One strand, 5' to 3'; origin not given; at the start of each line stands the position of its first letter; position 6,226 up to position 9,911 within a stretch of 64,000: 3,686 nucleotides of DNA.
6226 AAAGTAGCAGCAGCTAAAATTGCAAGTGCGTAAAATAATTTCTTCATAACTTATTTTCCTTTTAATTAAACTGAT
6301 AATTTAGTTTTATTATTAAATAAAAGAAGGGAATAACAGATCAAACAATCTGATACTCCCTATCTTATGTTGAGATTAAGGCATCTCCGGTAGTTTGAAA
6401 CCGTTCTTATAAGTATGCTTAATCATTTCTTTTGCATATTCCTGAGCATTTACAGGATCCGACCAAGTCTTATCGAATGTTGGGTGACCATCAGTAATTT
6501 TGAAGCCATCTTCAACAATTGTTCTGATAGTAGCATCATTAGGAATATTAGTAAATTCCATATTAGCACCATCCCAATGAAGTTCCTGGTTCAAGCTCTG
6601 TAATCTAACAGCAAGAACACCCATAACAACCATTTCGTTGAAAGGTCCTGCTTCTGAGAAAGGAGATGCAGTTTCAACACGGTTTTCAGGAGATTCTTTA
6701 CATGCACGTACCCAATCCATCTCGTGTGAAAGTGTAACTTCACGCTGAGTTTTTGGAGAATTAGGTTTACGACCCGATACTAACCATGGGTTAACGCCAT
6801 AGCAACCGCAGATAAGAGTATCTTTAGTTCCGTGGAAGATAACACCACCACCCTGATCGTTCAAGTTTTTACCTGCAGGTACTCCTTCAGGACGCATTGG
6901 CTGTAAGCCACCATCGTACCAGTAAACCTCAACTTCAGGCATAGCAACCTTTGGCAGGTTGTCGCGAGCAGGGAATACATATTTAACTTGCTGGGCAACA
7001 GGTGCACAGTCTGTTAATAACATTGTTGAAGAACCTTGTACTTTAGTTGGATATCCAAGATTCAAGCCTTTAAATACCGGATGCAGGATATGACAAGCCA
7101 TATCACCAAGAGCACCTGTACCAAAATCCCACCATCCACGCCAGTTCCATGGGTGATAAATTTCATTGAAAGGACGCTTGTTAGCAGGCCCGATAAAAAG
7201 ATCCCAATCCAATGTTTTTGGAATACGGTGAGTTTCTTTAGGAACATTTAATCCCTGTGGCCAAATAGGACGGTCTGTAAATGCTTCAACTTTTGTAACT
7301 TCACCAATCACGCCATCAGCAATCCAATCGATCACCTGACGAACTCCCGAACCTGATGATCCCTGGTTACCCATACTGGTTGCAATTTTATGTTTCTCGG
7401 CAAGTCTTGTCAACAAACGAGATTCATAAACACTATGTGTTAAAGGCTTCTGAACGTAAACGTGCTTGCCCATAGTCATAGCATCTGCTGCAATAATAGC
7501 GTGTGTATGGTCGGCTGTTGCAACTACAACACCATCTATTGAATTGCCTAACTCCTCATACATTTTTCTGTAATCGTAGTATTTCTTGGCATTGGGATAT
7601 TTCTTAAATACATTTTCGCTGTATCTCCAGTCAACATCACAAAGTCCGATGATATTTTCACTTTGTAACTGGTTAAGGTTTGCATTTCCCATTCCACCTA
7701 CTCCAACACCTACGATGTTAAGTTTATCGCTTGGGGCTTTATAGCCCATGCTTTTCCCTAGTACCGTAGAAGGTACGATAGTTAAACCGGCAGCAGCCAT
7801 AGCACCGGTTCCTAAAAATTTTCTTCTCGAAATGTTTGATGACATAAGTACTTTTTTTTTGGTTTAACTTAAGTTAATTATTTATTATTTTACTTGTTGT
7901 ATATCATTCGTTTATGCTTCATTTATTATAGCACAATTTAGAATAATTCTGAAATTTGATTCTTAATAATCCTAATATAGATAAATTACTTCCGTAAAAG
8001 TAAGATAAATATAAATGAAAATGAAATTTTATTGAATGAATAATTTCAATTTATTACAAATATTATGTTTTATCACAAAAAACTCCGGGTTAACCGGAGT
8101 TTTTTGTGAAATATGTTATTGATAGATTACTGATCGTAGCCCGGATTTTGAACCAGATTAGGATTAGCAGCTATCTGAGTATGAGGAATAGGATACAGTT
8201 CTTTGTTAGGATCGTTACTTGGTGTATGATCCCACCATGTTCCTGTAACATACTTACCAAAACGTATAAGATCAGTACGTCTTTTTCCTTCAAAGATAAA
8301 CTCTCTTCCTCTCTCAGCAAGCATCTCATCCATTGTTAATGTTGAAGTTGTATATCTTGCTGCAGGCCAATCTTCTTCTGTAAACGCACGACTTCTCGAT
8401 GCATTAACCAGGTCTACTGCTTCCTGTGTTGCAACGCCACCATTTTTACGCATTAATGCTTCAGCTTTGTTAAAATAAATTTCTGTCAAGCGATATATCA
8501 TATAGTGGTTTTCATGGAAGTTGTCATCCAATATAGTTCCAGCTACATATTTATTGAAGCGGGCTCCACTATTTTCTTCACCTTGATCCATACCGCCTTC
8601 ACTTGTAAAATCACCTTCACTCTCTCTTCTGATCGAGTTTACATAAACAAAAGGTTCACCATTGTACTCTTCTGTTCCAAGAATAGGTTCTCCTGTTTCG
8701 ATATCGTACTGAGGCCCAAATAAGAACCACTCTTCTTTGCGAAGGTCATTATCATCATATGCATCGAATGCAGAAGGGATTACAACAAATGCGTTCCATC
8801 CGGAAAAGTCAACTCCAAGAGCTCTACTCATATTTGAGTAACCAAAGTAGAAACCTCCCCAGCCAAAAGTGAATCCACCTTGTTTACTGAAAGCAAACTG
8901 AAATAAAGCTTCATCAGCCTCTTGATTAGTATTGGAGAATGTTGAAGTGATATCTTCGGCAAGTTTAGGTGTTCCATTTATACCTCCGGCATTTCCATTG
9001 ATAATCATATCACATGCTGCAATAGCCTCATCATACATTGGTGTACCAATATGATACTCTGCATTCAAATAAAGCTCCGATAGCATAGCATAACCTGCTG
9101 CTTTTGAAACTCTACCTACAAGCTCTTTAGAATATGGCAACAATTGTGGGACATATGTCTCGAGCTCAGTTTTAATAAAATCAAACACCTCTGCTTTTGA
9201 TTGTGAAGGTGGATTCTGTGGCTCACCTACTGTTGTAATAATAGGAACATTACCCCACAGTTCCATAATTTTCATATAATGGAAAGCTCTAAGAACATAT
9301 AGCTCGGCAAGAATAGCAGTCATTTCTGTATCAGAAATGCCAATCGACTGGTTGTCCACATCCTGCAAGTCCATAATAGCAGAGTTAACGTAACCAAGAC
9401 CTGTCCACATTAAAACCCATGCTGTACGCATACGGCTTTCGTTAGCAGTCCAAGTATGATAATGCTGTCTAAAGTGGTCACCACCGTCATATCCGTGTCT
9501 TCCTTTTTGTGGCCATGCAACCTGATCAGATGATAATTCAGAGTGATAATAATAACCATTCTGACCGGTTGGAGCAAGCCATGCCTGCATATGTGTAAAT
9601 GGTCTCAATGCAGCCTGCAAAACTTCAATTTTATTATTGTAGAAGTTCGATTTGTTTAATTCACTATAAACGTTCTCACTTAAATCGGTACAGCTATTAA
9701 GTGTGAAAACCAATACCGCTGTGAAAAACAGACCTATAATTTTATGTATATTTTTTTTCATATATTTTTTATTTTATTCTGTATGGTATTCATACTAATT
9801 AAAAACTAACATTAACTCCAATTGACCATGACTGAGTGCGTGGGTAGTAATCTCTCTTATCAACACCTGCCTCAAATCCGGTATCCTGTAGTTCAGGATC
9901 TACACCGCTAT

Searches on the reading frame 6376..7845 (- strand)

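Call 56: search_protein_families(library=pfam, max_evalue=0.00001, proteins=[window:6376-7845:-])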
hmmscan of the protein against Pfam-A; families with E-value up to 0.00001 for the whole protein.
window:6376-7845:- (489 aa): 3 families
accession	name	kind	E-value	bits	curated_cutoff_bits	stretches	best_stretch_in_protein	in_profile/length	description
PF01408.29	GFO_IDH_MocA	-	2e-13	51.5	24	1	43-157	2-117/120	Oxidoreductase family, NAD-binding Rossmann fold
PF19051.5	GFO_IDH_MocA_C2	-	2.3e-13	50.7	23.3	1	183-269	25-111/254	Oxidoreductase family, C-terminal alpha/beta domain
PF22725.1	GFO_IDH_MocA_C3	-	8.2e-06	26.3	27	0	169-255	2-55/124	GFO/IDH/MocA C-terminal domain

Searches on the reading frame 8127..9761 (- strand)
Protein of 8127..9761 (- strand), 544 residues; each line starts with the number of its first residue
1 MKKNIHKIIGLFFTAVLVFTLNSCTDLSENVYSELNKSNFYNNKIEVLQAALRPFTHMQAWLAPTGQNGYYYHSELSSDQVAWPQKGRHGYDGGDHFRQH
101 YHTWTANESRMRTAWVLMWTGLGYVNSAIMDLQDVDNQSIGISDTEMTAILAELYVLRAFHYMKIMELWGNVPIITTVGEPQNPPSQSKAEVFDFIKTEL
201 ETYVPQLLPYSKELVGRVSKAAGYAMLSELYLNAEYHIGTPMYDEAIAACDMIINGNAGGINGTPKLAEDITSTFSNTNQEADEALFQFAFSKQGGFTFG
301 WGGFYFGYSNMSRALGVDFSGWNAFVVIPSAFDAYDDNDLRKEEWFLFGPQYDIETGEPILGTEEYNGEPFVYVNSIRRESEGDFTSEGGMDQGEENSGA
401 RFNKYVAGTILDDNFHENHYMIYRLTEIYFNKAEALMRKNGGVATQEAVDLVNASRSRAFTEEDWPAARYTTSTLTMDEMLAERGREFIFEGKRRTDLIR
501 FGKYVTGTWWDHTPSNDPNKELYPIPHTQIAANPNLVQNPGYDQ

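Call 56: search_protein_families(library=pfam, max_evalue=0.00001, proteins=[window:8127-9761:-])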
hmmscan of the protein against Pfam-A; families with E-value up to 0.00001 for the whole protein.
window:8127-9761:- (544 aa): 2 families
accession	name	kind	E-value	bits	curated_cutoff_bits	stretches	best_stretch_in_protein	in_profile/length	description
PF07980.17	SusD_RagB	-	1.9e-28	100.4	23.1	1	284-542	2-297/297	SusD family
PF14322.12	SusD-like_3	-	4.5e-11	43.8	27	1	58-232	25-191/191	Starch-binding associating with outer membrane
